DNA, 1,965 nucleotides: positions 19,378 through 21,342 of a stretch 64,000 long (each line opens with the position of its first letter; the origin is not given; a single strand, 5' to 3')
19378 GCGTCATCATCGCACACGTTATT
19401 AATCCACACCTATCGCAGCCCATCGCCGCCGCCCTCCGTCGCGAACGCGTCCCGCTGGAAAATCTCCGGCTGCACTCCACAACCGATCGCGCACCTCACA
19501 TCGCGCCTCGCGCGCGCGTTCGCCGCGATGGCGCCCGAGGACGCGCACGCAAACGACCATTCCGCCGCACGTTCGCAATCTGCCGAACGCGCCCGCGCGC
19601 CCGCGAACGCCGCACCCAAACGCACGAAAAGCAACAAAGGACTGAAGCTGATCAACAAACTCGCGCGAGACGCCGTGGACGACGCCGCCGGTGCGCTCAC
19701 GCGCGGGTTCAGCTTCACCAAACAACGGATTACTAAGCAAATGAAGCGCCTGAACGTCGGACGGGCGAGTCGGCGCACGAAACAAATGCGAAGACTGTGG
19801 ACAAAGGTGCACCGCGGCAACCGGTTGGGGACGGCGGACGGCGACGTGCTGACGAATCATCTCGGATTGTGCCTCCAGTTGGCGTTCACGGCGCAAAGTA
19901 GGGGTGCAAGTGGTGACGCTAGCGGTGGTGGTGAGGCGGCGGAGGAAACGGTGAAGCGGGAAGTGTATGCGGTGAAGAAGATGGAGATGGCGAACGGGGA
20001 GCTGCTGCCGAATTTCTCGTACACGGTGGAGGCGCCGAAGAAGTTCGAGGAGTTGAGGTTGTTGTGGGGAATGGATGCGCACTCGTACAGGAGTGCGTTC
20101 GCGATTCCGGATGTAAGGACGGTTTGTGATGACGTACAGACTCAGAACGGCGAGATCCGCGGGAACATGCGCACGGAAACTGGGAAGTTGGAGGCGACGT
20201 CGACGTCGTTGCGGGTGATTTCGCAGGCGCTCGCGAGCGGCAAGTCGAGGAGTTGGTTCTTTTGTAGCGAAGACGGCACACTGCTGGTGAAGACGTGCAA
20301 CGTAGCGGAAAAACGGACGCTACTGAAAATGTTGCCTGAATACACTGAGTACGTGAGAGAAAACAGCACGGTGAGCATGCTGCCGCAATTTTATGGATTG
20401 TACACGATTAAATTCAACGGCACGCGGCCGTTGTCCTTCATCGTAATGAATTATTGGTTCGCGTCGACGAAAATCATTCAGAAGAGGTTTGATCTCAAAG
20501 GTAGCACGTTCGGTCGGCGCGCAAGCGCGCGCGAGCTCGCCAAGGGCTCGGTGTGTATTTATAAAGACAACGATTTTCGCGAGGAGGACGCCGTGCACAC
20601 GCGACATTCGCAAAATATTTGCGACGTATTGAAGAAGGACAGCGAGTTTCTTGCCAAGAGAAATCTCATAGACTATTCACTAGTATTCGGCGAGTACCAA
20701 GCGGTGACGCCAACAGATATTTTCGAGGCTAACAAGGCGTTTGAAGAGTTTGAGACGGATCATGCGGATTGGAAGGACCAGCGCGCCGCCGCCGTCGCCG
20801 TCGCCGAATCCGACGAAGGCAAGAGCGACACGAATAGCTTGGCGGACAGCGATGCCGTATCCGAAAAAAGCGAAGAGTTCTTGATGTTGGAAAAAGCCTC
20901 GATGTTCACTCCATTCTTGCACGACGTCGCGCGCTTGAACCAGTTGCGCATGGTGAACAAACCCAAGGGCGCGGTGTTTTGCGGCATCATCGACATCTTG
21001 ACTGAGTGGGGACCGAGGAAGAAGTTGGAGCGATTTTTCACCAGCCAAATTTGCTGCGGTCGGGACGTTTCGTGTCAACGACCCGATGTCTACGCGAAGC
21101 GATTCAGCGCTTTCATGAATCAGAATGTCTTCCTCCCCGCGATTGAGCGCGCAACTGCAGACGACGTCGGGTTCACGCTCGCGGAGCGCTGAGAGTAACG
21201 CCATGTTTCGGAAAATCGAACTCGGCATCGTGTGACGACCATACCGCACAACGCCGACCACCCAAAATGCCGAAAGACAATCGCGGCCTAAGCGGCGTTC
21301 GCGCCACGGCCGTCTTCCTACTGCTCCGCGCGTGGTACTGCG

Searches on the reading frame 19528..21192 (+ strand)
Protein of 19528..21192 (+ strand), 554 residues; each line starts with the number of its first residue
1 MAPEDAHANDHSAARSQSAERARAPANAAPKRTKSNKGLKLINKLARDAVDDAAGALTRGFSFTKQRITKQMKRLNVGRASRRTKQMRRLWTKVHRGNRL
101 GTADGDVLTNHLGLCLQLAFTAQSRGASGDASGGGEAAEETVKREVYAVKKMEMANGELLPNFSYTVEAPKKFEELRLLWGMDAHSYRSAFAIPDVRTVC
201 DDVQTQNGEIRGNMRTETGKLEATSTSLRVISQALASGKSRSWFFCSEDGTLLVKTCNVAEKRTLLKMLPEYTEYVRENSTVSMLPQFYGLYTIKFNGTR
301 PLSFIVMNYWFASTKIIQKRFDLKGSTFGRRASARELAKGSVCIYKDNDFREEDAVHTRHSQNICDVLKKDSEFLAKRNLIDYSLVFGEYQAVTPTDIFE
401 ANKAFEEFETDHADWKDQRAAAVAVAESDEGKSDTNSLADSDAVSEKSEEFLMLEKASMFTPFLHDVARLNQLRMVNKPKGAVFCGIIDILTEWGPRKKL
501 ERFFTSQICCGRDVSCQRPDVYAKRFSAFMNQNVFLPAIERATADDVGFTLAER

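Call 16: search_protein_families(library=pfam, proteins=[window:19528-21192:+], max_evalue=0.001)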
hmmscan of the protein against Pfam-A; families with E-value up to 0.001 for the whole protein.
window:19528-21192:+ (554 aa): 1 family
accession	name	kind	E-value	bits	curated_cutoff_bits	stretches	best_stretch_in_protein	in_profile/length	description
PF01504.24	PIP5K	-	7.5e-66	222.7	27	1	229-532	5-287/288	Phosphatidylinositol-4-phosphate 5-Kinase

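Call 17: list_cluster_members(proteins=[window:19528-21192:+, window:22576-23946:-, window:11703-13058:-, window:9072-11618:+, L001:4705-7149:+, P0002, window:54102-55676:-])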
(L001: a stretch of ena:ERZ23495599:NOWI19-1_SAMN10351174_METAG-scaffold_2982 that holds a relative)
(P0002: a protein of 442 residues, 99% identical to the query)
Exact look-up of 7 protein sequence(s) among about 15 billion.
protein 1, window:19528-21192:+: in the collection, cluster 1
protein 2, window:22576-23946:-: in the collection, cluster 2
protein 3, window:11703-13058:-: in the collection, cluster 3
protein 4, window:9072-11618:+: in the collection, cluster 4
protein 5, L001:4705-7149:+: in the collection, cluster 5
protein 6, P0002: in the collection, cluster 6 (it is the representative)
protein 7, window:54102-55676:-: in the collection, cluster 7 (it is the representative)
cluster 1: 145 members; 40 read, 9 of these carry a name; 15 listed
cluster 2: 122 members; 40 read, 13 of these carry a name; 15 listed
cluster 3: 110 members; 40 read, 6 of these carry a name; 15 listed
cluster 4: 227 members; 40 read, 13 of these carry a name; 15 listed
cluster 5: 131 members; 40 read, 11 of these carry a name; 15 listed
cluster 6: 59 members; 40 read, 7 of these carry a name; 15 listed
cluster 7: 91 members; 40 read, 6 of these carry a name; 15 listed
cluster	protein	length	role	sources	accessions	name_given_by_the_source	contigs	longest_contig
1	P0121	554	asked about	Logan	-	-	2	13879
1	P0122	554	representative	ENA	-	-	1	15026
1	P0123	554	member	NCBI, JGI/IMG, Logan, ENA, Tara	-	1-phosphatidylinositol-4-phosphate 5-kinase | strand:- start:530 stop:2194 length:1665 start_codon:yes stop_codon:yes gene_type:complete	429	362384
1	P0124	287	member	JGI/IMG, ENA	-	1-phosphatidylinositol-4-phosphate 5-kinase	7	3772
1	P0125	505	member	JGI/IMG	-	1-phosphatidylinositol-4-phosphate 5-kinase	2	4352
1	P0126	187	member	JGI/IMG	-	1-phosphatidylinositol-4-phosphate 5-kinase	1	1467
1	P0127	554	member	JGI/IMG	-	1-phosphatidylinositol-4-phosphate 5-kinase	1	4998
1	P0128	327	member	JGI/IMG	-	1-phosphatidylinositol-4-phosphate 5-kinase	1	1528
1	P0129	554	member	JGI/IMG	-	1-phosphatidylinositol-4-phosphate 5-kinase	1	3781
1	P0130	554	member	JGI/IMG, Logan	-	1-phosphatidylinositol-4-phosphate 5-kinase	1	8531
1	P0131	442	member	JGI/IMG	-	1-phosphatidylinositol-4-phosphate 5-kinase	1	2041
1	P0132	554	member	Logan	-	-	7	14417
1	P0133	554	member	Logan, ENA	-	-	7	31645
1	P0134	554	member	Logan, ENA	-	-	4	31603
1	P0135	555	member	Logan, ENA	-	-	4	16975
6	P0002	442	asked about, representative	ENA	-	-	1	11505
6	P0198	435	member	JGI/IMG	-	alpha-tubulin suppressor-like RCC1 family protein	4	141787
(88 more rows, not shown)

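Call 24: find_encoding_contigs(protein=P0198, flank=3000, max_places=10)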
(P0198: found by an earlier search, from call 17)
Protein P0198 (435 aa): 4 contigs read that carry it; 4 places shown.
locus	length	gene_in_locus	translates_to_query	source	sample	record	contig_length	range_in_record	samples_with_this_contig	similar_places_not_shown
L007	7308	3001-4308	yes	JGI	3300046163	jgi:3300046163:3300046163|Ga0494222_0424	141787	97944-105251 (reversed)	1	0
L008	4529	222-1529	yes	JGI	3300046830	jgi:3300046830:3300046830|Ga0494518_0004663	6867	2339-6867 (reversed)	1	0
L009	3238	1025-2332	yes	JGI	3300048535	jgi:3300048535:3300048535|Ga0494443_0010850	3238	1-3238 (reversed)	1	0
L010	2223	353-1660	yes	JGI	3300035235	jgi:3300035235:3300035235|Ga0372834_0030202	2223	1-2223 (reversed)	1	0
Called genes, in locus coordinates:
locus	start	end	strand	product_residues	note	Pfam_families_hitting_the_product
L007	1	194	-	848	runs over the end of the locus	PF00855:PWWP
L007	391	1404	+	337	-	-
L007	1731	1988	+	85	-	-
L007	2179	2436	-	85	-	-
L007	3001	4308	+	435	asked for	PF25390:WD40_RLD, PF00415:RCC1, PF13540:RCC1_2, PF00415:RCC1, PF13540:RCC1_2, PF00415:RCC1, PF13540:RCC1_2, PF00415:RCC1, +6 more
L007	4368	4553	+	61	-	-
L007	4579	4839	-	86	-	-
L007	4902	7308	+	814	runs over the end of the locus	-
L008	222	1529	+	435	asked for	PF25390:WD40_RLD, PF00415:RCC1, PF13540:RCC1_2, PF00415:RCC1, PF13540:RCC1_2, PF00415:RCC1, PF13540:RCC1_2, PF00415:RCC1, +6 more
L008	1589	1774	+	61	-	-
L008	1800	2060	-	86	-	-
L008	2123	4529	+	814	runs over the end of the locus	-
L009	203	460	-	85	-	-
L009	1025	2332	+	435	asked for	PF25390:WD40_RLD, PF00415:RCC1, PF13540:RCC1_2, PF00415:RCC1, PF13540:RCC1_2, PF00415:RCC1, PF13540:RCC1_2, PF00415:RCC1, +6 more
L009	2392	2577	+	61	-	-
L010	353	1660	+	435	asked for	PF25390:WD40_RLD, PF00415:RCC1, PF13540:RCC1_2, PF00415:RCC1, PF13540:RCC1_2, PF00415:RCC1, PF13540:RCC1_2, PF00415:RCC1, +6 more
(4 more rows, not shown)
